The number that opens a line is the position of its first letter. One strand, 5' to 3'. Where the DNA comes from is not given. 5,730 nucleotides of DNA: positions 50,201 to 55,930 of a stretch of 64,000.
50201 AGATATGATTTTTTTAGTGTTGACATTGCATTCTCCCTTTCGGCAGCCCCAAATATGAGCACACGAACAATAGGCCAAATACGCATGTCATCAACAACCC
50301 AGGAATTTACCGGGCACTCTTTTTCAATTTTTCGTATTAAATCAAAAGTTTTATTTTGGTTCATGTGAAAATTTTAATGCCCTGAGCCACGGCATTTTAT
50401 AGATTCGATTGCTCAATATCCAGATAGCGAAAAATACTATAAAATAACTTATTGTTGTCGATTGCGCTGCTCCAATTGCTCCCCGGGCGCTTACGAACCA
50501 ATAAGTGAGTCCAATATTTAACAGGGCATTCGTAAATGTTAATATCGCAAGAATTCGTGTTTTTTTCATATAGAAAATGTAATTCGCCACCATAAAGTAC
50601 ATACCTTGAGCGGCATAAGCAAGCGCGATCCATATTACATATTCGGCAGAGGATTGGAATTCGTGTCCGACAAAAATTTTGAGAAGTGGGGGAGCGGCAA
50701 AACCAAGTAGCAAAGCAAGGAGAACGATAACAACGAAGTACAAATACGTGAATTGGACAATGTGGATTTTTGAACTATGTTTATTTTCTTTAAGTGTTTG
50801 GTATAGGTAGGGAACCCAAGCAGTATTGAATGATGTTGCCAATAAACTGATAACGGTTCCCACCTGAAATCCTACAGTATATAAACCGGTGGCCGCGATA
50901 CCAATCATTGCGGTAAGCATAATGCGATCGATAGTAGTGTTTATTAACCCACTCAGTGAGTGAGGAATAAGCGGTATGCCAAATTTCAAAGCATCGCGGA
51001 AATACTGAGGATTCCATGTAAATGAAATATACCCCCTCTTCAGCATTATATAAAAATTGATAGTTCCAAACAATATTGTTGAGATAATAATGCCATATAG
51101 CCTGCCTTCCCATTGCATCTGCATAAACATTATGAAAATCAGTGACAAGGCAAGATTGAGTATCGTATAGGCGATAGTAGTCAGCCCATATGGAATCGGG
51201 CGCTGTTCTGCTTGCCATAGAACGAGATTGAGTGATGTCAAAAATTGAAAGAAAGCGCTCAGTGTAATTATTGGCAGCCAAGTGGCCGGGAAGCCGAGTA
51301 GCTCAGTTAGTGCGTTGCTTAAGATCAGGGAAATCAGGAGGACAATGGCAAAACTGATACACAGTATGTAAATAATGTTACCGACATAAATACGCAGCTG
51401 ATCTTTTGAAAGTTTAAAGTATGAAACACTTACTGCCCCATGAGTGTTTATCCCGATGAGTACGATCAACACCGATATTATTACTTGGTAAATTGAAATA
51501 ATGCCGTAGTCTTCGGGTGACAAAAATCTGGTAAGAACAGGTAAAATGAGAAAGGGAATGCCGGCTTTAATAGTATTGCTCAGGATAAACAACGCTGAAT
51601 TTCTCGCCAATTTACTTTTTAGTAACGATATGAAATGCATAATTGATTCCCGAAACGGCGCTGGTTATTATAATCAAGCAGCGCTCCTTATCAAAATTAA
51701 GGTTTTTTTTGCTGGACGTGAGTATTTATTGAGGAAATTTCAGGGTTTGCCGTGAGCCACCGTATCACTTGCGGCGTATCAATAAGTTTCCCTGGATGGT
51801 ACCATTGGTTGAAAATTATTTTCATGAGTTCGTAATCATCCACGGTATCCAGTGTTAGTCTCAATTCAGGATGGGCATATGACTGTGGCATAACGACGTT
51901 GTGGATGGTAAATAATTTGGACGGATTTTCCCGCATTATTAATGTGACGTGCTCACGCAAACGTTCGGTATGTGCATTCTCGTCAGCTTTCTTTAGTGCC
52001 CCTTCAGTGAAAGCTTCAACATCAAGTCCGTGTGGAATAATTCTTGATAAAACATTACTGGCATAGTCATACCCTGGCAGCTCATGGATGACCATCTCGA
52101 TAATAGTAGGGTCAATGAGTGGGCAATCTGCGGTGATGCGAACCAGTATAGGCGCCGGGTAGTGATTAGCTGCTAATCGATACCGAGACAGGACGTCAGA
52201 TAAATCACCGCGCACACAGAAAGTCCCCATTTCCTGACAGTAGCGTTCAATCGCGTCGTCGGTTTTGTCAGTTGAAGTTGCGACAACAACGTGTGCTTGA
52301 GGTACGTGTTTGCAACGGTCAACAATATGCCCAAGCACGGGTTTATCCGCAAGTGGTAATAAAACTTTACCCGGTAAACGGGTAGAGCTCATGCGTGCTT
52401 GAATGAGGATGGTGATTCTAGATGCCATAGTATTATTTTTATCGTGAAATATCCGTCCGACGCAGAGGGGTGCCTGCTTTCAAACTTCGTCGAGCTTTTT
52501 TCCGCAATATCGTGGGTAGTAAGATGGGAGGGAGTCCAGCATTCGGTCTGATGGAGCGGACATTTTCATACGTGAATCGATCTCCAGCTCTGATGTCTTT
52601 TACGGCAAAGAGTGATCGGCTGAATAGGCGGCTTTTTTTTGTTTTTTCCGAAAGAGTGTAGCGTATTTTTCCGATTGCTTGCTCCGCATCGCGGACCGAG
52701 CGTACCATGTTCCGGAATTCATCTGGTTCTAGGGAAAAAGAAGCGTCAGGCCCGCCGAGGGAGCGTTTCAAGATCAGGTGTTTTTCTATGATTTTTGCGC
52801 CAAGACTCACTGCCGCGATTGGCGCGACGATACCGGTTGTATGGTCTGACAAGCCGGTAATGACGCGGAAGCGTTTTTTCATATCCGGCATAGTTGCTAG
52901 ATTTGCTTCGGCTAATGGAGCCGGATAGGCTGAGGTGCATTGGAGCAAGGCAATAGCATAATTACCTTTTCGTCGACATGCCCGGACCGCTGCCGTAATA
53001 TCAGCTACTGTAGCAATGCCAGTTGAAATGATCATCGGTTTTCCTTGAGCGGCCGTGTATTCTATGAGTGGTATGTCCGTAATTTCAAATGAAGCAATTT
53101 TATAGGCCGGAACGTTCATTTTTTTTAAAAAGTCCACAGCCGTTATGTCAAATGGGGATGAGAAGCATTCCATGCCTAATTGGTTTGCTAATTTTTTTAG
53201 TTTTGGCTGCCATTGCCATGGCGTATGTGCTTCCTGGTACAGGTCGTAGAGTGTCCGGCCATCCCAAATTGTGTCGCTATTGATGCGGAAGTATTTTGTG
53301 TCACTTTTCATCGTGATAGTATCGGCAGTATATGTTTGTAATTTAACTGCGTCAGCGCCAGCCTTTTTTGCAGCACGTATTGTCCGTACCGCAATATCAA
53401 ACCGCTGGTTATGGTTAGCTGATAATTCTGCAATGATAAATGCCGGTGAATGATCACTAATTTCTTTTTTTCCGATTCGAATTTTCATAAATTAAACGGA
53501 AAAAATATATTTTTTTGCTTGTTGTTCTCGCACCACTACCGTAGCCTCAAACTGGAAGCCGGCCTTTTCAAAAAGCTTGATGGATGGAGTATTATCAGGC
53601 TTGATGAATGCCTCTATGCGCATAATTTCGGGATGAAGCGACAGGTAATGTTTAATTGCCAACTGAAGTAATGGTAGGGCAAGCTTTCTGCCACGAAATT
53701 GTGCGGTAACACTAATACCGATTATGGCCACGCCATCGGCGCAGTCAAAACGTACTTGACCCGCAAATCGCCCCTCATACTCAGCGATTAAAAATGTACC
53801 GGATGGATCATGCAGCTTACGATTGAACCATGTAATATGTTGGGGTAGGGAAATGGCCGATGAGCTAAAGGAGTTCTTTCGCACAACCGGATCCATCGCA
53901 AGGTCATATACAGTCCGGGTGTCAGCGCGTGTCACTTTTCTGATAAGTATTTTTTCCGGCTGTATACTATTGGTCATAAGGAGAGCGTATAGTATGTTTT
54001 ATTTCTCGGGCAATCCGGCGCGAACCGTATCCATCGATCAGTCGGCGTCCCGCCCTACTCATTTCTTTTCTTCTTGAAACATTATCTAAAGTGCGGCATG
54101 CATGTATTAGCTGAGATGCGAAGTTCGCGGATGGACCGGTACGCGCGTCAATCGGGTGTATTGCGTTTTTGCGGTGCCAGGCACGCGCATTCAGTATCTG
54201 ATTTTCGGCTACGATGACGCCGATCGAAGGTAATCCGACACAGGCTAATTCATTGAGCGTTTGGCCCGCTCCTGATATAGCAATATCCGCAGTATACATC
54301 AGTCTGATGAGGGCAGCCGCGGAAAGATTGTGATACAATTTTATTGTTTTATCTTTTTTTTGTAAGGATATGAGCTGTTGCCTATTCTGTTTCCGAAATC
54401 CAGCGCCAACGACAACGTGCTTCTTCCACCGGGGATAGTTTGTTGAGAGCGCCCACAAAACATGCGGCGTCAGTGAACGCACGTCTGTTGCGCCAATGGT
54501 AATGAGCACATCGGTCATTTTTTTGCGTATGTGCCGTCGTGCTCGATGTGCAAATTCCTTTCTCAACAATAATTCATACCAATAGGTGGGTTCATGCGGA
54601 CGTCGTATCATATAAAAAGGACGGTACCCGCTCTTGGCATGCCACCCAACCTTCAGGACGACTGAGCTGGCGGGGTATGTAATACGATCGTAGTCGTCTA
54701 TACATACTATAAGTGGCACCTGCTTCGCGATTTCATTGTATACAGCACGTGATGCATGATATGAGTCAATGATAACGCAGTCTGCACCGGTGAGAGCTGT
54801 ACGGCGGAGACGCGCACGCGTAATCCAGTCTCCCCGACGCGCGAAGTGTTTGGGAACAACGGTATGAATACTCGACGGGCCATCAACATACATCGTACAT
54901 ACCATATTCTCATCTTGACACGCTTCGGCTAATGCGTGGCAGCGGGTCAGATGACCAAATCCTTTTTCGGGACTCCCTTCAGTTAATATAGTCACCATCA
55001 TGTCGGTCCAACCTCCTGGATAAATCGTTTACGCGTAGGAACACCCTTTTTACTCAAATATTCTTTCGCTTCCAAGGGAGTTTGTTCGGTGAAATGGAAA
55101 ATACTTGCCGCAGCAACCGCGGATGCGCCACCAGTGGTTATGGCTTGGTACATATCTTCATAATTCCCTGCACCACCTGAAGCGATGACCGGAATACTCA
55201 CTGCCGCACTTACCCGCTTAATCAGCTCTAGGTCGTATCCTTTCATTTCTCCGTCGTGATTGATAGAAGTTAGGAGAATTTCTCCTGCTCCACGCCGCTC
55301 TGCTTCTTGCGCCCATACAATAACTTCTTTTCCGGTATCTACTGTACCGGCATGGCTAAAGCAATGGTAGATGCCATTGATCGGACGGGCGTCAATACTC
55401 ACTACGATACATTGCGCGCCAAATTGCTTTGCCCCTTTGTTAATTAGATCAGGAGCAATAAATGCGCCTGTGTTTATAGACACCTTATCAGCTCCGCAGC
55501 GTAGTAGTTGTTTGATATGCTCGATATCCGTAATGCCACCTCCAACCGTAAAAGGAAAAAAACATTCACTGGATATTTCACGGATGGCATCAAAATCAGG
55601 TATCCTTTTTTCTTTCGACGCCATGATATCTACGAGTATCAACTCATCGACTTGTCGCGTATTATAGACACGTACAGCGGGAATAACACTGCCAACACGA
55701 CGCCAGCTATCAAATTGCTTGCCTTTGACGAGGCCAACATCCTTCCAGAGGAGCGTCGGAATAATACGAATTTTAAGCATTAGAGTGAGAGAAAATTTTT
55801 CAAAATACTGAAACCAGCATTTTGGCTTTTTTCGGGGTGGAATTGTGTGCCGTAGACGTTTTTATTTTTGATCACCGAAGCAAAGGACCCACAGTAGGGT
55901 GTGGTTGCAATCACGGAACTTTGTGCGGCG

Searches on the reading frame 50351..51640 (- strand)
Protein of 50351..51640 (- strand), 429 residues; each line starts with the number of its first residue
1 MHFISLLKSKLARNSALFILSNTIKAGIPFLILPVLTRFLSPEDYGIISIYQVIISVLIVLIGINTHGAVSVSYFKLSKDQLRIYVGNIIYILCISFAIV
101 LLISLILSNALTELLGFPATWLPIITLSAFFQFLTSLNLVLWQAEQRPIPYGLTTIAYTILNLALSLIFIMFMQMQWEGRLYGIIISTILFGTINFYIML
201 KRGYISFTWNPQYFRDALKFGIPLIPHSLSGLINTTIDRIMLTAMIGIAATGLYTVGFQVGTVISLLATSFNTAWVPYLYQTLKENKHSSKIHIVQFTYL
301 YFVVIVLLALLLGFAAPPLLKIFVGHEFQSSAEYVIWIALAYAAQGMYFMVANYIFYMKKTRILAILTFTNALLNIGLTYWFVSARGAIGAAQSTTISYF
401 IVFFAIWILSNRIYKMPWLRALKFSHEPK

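Call 5: search_protein_families(library=pfam, proteins=[window:50351-51640:-], max_evalue=0.01)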
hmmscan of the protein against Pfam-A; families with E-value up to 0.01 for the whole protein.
window:50351-51640:- (429 aa): 3 families
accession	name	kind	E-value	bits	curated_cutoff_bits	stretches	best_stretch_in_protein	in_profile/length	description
PF01943.22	Polysacc_synt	-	1e-27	97.7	28.2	1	11-281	1-272/274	Polysaccharide biosynthesis protein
PF13440.11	Polysacc_synt_3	-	5.5e-12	46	23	1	35-332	1-292/293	Polysaccharide biosynthesis protein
PF01554.23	MatE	-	5.2e-06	26.7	24.9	1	235-381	13-161/161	MatE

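Call 94: search_protein_families(library=ncbifam, proteins=[window:50351-51640:-], max_evalue=0.01)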
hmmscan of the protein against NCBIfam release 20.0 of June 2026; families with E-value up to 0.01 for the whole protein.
window:50351-51640:- (429 aa): 5 families
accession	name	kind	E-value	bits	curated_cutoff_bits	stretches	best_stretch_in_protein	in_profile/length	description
NF050818.1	PolSacchBiosHfsF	equivalog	8.6e-11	41.5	700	1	22-417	13-410/468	polysaccharide biosynthesis protein HfsF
TIGR00797.1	matE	subfamily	1.2e-08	34.3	147.4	1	285-411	63-193/396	MATE family efflux transporter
NF011679.0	PRK15099.1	equivalog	3.2e-05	23.4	325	1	11-408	3-406/416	lipid III flippase WzxE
NF052396.1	MATE_WgkD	equivalog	4.1e-05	22.8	510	1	81-345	87-356/428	tryglysin-associated MATE efflux transporter WgkD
NF007773.0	PRK10459.1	equivalog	0.0038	16.3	273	1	21-408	17-396/492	MOP flippase family protein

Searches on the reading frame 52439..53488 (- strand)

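Call 11: search_protein_families(library=pfam, proteins=[window:52439-53488:-], max_evalue=0.01)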
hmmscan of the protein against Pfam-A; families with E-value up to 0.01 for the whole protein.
window:52439-53488:- (349 aa): 2 families
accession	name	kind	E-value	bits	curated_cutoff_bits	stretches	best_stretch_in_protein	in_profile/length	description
PF03102.20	NeuB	-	3e-93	312.1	22.1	1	37-275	2-239/241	NeuB family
PF08666.17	SAF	-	6.4e-10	39.9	21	1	291-347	2-62/63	SAF domain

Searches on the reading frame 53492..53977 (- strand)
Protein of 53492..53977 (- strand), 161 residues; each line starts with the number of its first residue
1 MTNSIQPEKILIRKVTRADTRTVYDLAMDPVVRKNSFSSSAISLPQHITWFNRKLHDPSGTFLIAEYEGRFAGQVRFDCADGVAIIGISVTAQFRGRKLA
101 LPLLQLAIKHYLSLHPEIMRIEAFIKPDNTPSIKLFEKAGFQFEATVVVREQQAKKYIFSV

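Call 11: search_protein_families(library=pfam, proteins=[window:53492-53977:-], max_evalue=0.01)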
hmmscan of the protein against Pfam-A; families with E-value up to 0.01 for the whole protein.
window:53492-53977:- (161 aa): 7 families
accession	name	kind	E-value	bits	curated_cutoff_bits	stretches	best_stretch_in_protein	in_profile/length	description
PF13302.13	Acetyltransf_3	-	5e-14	53.6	25.4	1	10-142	2-138/138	Acetyltransferase (GNAT) domain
PF00583.31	Acetyltransf_1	-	2.1e-12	47.8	20.7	1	48-141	23-116/116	Acetyltransferase (GNAT) family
PF13508.13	Acetyltransf_7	-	2.2e-06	28.4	27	1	59-142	2-83/84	Acetyltransferase (GNAT) domain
PF13420.13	Acetyltransf_4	-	8.7e-05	23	24.3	1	12-146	1-139/155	Acetyltransferase (GNAT) domain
PF13523.12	Acetyltransf_8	-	9.8e-05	22.4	27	1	92-147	89-143/145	Acetyltransferase (GNAT) domain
PF13673.13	Acetyltransf_10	-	0.0002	21.8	23.6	1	51-143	22-109/128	Acetyltransferase (GNAT) domain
PF08445.16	FR47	-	0.00056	20.3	22.1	1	84-144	23-80/86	FR47-like protein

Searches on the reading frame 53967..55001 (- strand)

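Call 11: search_protein_families(library=pfam, proteins=[window:53967-55001:-], max_evalue=0.01)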
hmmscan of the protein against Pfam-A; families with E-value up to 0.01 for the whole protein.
window:53967-55001:- (344 aa): 1 family
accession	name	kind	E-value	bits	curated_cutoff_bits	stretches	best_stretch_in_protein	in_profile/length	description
PF04101.22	Glyco_tran_28_C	-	2.6e-05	24.7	22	1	170-288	10-127/166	Glycosyltransferase family 28 C-terminal domain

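Call 94: search_protein_families(library=ncbifam, proteins=[window:53967-55001:-], max_evalue=0.01)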
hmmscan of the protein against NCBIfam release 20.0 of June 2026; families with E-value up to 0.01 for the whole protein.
window:53967-55001:- (344 aa): 2 families
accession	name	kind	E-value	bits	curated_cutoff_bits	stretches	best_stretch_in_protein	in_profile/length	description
TIGR03590.1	PseG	equivalog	3.8e-34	118.6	153.55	1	1-273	1-278/280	UDP-2,4-diacetamido-2,4,6-trideoxy-beta-L-altropyranose hydrolase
TIGR01133.1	murG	equivalog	3.2e-08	33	250.25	1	170-332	194-351/353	undecaprenyldiphospho-muramoylpentapeptide beta-N-acetylglucosaminyltransferase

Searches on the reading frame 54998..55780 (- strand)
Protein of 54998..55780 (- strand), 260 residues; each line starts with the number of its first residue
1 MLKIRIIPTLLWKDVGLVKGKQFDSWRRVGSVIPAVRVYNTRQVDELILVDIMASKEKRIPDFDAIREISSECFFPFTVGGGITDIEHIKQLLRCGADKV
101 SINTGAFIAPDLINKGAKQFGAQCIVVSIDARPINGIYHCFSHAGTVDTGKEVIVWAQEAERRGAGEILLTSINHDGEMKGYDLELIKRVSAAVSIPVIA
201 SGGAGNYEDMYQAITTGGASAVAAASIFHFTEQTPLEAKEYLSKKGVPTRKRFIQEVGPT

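Call 11: search_protein_families(library=pfam, proteins=[window:54998-55780:-], max_evalue=0.01)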
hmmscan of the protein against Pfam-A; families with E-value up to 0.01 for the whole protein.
window:54998-55780:- (260 aa): 8 families
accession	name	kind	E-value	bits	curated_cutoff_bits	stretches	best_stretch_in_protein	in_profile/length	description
PF00977.27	His_biosynth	-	2.3e-64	217.4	23.6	1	5-232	1-226/228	Histidine biosynthesis protein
PF03060.21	NMO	-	4.7e-10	39.8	28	1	179-235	170-232/331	Nitronate monooxygenase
PF01207.24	Dus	-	7.2e-08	32.3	20.4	1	61-119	171-229/311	Dihydrouridine synthase (Dus)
PF02581.23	TMP-TENI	-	1.4e-06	28.2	27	0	163-225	119-177/180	Thiamine monophosphate synthase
PF00478.31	IMPDH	-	7e-06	25.7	25.6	0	189-238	201-249/345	IMP dehydrogenase / GMP reductase domain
PF04309.18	G3P_antiterm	-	3.4e-05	23.8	27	0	65-102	130-167/173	Glycerol-3-phosphate responsive antiterminator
PF01180.27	DHO_dh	-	0.001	18.8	27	1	180-233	223-277/291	Dihydroorotate dehydrogenase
PF05690.20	ThiG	-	0.006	16.4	23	0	185-226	165-206/247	Thiazole biosynthesis protein ThiG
